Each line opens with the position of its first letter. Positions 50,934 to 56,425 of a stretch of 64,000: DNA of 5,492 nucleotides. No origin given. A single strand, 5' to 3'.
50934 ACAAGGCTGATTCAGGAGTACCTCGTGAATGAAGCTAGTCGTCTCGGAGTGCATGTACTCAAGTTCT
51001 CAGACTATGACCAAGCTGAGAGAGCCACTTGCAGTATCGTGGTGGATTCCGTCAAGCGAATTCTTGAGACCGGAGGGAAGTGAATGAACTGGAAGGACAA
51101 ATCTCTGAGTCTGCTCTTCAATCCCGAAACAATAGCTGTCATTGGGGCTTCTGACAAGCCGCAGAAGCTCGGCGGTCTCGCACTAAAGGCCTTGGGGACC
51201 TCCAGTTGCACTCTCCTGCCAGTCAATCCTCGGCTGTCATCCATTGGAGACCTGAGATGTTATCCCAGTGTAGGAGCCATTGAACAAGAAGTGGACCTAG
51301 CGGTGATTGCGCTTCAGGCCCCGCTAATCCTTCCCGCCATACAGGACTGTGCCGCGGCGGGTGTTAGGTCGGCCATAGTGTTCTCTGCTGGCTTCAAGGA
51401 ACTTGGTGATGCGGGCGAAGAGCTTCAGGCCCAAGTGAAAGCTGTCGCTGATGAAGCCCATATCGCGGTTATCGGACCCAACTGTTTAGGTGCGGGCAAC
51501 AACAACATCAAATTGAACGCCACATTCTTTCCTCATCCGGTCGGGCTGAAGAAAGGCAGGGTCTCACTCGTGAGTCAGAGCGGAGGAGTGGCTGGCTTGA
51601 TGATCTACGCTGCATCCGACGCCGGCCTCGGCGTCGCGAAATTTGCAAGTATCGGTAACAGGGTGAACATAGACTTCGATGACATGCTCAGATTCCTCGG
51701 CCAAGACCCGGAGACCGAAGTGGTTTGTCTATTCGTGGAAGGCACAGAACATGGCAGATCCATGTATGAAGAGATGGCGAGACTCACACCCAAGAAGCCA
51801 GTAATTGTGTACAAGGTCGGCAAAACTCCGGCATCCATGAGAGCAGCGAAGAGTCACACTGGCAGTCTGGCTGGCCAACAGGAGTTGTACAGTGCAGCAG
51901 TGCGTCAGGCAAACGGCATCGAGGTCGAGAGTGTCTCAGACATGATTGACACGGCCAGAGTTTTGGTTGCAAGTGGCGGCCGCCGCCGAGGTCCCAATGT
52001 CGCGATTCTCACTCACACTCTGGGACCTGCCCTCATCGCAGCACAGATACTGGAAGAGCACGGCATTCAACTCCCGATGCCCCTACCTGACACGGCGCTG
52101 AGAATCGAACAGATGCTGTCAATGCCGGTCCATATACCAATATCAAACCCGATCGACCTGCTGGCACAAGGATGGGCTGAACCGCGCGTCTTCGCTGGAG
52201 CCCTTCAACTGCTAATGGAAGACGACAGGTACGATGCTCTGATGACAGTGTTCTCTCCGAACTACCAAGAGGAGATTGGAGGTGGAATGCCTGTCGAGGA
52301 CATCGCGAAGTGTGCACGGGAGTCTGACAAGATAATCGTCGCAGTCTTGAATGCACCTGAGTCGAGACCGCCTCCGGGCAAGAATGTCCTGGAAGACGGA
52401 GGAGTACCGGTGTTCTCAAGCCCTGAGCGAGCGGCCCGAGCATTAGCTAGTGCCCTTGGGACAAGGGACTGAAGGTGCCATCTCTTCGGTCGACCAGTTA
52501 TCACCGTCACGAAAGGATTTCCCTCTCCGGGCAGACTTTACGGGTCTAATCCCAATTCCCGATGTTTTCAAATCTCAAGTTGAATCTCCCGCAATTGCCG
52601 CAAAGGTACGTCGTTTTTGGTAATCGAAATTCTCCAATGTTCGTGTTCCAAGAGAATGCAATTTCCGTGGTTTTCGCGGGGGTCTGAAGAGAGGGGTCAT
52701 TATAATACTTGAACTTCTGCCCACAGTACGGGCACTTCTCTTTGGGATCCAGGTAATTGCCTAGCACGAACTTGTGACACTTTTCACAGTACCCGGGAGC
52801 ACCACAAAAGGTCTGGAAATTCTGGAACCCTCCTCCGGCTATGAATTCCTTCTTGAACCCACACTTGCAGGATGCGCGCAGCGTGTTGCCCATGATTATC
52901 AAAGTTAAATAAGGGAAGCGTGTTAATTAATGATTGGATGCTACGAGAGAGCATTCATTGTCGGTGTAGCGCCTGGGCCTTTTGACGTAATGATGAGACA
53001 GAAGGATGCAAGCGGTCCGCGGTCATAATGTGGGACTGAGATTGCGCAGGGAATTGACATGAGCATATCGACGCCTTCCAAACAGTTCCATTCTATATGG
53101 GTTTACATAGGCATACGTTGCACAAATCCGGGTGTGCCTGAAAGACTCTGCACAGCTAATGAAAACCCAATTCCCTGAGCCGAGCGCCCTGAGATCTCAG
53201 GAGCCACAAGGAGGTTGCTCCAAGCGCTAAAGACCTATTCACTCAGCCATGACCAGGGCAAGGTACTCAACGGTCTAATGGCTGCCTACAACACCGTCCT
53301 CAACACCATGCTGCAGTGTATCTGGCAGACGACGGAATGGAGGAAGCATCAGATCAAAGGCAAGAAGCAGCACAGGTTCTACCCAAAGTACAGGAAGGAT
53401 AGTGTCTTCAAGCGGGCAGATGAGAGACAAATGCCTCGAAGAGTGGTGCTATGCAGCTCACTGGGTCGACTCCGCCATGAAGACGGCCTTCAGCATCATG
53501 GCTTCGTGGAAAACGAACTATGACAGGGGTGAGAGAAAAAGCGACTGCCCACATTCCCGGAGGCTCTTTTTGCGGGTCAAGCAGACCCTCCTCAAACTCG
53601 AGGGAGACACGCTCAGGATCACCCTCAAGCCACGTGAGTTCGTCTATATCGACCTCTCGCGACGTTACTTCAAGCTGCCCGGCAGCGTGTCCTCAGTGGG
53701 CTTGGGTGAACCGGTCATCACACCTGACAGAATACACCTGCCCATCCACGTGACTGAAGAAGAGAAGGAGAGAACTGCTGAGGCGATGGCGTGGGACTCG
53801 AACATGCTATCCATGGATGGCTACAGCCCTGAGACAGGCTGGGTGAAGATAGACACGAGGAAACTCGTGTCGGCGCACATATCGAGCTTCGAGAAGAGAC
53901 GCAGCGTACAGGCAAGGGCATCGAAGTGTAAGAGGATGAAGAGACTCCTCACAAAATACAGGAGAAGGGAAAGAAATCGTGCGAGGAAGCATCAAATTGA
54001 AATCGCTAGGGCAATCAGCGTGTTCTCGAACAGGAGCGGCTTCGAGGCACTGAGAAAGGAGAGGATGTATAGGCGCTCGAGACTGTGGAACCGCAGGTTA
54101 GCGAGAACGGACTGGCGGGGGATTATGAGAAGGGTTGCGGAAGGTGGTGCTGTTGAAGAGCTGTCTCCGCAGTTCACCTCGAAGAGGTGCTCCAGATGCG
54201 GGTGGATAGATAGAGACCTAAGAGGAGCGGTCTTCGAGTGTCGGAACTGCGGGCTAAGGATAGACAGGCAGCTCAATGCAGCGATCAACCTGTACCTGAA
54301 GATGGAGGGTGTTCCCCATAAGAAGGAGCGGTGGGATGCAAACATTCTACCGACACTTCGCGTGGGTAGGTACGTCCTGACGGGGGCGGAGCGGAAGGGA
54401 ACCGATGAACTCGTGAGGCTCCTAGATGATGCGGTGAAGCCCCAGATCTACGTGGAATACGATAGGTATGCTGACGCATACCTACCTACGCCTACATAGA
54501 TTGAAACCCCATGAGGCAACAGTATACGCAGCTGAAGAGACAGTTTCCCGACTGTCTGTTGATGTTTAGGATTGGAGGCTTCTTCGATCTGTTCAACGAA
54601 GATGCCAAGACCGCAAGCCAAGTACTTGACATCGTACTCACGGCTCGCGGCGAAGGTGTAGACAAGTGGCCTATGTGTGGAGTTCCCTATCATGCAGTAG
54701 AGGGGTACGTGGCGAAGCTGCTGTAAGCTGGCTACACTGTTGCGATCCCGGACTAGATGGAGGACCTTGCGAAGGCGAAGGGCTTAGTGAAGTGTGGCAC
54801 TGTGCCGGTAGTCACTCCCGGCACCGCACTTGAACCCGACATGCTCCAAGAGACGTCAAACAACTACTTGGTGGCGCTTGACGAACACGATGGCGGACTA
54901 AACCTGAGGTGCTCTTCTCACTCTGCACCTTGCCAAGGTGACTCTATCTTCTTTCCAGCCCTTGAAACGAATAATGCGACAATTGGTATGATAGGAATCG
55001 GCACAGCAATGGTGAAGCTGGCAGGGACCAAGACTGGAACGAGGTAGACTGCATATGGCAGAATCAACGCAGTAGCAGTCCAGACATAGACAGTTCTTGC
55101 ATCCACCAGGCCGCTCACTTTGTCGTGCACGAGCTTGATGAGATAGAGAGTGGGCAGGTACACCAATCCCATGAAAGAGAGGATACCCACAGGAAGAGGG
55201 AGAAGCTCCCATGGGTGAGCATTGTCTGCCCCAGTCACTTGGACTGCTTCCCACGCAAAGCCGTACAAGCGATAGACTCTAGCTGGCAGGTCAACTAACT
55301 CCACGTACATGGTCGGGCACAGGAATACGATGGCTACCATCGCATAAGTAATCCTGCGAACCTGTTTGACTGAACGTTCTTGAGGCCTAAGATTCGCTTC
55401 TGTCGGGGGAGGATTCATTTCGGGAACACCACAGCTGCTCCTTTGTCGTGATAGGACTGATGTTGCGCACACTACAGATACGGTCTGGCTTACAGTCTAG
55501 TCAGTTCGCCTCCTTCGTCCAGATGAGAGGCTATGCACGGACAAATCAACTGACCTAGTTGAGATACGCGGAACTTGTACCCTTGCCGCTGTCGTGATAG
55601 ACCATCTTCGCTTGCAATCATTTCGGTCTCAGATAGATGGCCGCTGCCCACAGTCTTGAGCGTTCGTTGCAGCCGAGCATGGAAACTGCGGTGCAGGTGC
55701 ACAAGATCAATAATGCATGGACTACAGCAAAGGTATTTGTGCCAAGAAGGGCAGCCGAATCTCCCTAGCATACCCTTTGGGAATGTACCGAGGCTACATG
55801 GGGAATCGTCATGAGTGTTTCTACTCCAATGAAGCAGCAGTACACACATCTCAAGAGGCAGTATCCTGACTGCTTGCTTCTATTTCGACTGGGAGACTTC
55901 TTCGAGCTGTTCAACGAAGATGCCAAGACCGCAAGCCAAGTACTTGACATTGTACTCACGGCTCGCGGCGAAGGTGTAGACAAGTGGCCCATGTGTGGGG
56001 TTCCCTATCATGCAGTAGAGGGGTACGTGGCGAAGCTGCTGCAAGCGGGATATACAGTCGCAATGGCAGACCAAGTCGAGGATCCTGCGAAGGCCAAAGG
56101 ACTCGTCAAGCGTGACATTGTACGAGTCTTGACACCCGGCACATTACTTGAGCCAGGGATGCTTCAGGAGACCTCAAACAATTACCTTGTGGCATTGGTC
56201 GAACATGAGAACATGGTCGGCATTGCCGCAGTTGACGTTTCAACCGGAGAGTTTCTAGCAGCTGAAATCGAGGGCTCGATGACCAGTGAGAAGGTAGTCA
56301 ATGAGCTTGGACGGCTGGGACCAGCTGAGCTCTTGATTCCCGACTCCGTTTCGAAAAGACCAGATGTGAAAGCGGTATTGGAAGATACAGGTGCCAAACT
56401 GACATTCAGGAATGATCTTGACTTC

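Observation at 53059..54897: tnpB-only IS element inserted between codons 6 and 7 of a decayed mutS 5-prime copy, just upstream of the real mutS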

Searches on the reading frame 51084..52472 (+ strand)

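Call 10: search_protein_families(library=pfam, proteins=[window:51084-52472:+], max_evalue=0.01)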
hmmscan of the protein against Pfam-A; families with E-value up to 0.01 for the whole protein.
window:51084-52472:+ (462 aa): 3 families
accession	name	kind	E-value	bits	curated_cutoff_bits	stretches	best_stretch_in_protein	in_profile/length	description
PF13607.11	Succ_CoA_lig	-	2.8e-44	150.7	27.4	1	157-294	1-138/138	Succinyl-CoA ligase like flavodoxin domain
PF13380.12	CoA_binding_2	-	3.1e-21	76.4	22.8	1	16-137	2-113/116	CoA binding domain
PF02629.25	CoA_binding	-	2.7e-08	34.9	22.3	1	14-103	3-97/97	CoA binding domain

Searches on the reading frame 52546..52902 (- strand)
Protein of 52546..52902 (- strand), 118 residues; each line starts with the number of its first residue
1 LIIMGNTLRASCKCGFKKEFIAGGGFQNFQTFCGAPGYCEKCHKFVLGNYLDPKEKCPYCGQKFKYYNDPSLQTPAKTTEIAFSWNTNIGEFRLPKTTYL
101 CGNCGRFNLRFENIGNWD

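Call 10: search_protein_families(library=pfam, proteins=[window:52546-52902:-], max_evalue=0.01)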
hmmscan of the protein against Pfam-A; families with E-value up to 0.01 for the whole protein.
window:52546-52902:- (118 aa): 1 family
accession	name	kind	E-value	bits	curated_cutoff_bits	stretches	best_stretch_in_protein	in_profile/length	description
PF13920.12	zf-C3HC4_3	-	0.0049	17.1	27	1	33-65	20-47/49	Zinc finger, C3HC4 type (RING finger)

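Call 43: search_protein_families(library=phrogs, proteins=[window:52546-52902:-], max_evalue=0.1)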
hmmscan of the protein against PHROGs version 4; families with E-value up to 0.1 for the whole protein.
window:52546-52902:- (118 aa): 3 families
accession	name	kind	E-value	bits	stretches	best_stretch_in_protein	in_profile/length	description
phrog_6422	-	moron, auxiliary metabolic gene and host takeover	0.004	18.5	1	38-69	9-45/120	Lar-like restriction alleviation protein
phrog_16376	-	unknown function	0.023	15.7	1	38-73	16-54/56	-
phrog_6417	-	other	0.094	13.7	0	39-62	10-35/68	translational regulator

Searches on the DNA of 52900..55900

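Call 51: search_rna_families(source=window, start=52900, end=55900, threshold=evalue, max_evalue=1)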
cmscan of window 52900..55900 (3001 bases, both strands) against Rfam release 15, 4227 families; matches with E-value up to 1: 0.
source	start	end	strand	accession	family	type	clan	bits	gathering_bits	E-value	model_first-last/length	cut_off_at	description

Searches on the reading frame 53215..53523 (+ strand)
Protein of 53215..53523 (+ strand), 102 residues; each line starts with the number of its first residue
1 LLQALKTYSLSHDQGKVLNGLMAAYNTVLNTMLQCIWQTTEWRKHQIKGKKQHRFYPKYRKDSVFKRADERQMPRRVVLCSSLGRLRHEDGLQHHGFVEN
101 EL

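Call 10: search_protein_families(library=pfam, proteins=[window:53215-53523:+], max_evalue=0.01)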
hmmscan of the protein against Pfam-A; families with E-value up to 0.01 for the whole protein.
window:53215-53523:+ (102 aa): 0 families

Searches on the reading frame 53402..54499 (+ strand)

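Call 10: search_protein_families(library=pfam, proteins=[window:53402-54499:+], max_evalue=0.01)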
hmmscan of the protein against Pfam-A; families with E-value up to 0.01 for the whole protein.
window:53402-54499:+ (365 aa): 1 family
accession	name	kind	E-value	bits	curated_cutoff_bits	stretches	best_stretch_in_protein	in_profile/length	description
PF07282.18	Cas12f1-like_TNB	-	3.2e-14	53.3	26.3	1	247-297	15-60/60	Cas12f1-like, TNB domain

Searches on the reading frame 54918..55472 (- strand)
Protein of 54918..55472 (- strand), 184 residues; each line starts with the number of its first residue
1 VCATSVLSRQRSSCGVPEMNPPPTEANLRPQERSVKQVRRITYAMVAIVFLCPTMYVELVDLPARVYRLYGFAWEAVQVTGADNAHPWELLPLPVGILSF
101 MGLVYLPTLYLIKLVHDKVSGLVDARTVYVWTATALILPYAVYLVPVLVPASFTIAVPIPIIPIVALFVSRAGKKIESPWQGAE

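Call 10: search_protein_families(library=pfam, proteins=[window:54918-55472:-], max_evalue=0.01)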
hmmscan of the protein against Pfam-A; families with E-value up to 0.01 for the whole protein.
window:54918-55472:- (184 aa): 0 families

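Call 23: find_homologous_proteins(query=window:54921-55418:-, max_evalue=0.001)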
Query seq(166 aa) (166 aa): 1 proteins with E <= 0.001 among 139 candidates.
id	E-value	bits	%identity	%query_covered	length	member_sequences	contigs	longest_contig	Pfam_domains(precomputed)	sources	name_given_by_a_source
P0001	9.8e-77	275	100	78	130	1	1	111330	-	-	-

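Call 24: find_encoding_contigs(protein=P0001, flank=3000, max_places=6)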
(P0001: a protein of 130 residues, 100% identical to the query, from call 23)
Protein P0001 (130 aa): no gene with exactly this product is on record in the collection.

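Call 42: find_related_loci(query=window:54921-55418:-, collection=viral_contigs, flank=3000)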
Query seq(166 aa) (166 aa) in viral_contigs; peptide patterns used: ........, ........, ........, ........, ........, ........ (x = any residue, [..] = any of these).
9 stretches matched a pattern, but none encodes a relative of the query by tblastn (E <= 1e-3).

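Call 43: search_protein_families(library=phrogs, proteins=[window:54918-55472:-], max_evalue=0.1)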
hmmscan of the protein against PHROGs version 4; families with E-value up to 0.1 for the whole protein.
window:54918-55472:- (184 aa): 0 families

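Call 44: search_protein_families(library=pfam, proteins=[window:54918-55472:-], max_evalue=1)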
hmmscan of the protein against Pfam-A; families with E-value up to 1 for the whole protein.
window:54918-55472:- (184 aa): 0 families

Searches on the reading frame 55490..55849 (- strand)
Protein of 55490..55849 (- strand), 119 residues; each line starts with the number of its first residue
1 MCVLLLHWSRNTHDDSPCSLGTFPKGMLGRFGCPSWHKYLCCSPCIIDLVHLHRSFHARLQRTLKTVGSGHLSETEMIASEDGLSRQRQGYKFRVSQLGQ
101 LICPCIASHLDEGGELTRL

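Call 43: search_protein_families(library=phrogs, proteins=[window:55490-55849:-], max_evalue=0.1)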
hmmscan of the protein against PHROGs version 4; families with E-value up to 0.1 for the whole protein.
window:55490-55849:- (119 aa): 1 family
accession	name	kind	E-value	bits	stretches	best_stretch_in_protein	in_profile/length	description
phrog_31443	-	unknown function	0.034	15.3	1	22-55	51-84/97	-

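Call 44: search_protein_families(library=pfam, proteins=[window:55490-55849:-], max_evalue=1)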
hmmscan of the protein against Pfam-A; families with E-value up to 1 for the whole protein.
window:55490-55849:- (119 aa): 0 families

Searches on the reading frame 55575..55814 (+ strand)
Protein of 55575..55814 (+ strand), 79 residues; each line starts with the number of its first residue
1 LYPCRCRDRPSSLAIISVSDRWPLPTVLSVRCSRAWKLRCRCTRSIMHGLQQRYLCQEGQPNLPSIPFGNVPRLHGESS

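Call 43: search_protein_families(library=phrogs, proteins=[window:55575-55814:+], max_evalue=0.1)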
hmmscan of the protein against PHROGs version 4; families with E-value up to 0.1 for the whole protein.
window:55575-55814:+ (79 aa): 0 families

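Call 44: search_protein_families(library=pfam, proteins=[window:55575-55814:+], max_evalue=1)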
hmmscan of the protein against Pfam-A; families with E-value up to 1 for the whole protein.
window:55575-55814:+ (79 aa): 2 families
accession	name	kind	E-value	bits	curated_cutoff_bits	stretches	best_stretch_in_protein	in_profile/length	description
PF21589.2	AP5B1_barrel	-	0.2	12.1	21.9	1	3-31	25-53/71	AP-5 complex subunit beta-1, beta-barrel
PF05207.18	Zn_ribbon_CSL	-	0.85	9.8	29.2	0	1-9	18-26/55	CSL zinc finger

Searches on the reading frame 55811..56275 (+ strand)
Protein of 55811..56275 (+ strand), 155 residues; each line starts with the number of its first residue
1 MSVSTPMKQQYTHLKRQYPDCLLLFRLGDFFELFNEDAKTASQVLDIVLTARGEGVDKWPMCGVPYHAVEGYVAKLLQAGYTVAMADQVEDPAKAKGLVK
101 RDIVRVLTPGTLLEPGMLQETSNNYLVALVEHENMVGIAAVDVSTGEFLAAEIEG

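Call 25: find_homologous_proteins(query=window:55811-56275:+, max_evalue=1e-20)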
Query seq(155 aa) (155 aa): 3838 proteins with E <= 1e-20 among 4038 candidates; the best 120 are listed.
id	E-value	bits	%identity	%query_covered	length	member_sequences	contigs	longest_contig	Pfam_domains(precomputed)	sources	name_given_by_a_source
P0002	2.0e-72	260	74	100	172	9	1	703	PF01624.26,PF05188.24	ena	-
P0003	2.6e-71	256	72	100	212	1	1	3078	PF01624.26,PF05188.24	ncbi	ncbi:MAG: DNA mismatch repair protein MutS, partial [Candidatus Thorarchaeota archaeon]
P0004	3.9e-71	256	72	100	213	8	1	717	PF01624.26,PF05188.24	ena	-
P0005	5.6e-71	255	76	96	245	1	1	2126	PF01624.26,PF05188.24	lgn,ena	-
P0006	2.7e-69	250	70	100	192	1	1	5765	PF01624.26,PF05188.24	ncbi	ncbi:MAG: DNA mismatch repair protein MutS, partial [Candidatus Thorarchaeota archaeon]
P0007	2.7e-69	250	71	100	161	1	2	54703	PF01624.26,PF05188.24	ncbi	ncbi:MAG: DNA mismatch repair protein MutS, partial [Promethearchaeota archaeon]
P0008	1.4e-68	247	75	90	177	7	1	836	PF01624.26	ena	-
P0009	2.8e-61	224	74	85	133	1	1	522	PF01624.26,PF05188.24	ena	-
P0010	1.4e-59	218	74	83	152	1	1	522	PF01624.26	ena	-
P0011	2.3e-59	217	74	85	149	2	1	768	PF01624.26,PF05188.24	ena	-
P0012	8.2e-56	206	75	78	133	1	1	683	PF01624.26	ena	-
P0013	2.4e-54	201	65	96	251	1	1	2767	PF01624.26,PF05188.24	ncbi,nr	ncbi:MAG TPA: DNA mismatch repair protein MutS, partial [Armatimonadota bacterium]|nr:DNA mismatch r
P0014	2.9e-52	194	57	99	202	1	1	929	PF01624.26,PF05188.24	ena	-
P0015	3.8e-52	194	56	99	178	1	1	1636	PF01624.26,PF05188.24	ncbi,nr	ncbi:MAG TPA: DNA mismatch repair protein MutS, partial [Clostridia bacterium]|nr:DNA mismatch repai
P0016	3.8e-52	194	56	97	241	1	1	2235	PF01624.26,PF05188.24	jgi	jgi:DNA mismatch repair protein MutS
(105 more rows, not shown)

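Call 27: find_related_loci(query=A3, collection=metagenome_contigs, flank=4000)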
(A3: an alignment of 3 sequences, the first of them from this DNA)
Query A3 (140 aa) in metagenome_contigs; peptide patterns used: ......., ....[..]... (x = any residue, [..] = any of these).
65 stretches matched a pattern; 17 encode a relative of the query (tblastn E <= 1e-3); 17 distinct loci.
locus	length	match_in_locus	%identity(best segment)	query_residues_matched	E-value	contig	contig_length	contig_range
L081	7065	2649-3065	91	1-139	5e-89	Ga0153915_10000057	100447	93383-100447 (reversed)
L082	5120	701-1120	89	1-140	2e-88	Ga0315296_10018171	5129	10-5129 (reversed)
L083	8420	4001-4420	86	1-140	2e-85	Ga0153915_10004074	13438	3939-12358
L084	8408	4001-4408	76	5-140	8e-77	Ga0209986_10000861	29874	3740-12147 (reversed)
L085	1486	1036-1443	76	5-140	1e-79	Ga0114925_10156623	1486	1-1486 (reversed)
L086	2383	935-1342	74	5-140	1e-75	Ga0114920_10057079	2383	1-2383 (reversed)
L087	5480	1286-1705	72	1-140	2e-73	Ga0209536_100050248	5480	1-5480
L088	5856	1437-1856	72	1-140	1e-73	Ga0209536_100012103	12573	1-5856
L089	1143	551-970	72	1-140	4e-78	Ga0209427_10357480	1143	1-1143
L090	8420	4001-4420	71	1-140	2e-72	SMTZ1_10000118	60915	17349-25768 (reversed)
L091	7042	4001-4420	73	1-140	2e-72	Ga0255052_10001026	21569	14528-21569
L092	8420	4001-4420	71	1-140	3e-72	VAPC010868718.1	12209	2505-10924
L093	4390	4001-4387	78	5-133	3e-71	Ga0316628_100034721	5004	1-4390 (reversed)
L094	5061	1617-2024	73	4-139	1e-70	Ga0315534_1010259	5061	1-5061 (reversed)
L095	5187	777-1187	57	3-139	4e-51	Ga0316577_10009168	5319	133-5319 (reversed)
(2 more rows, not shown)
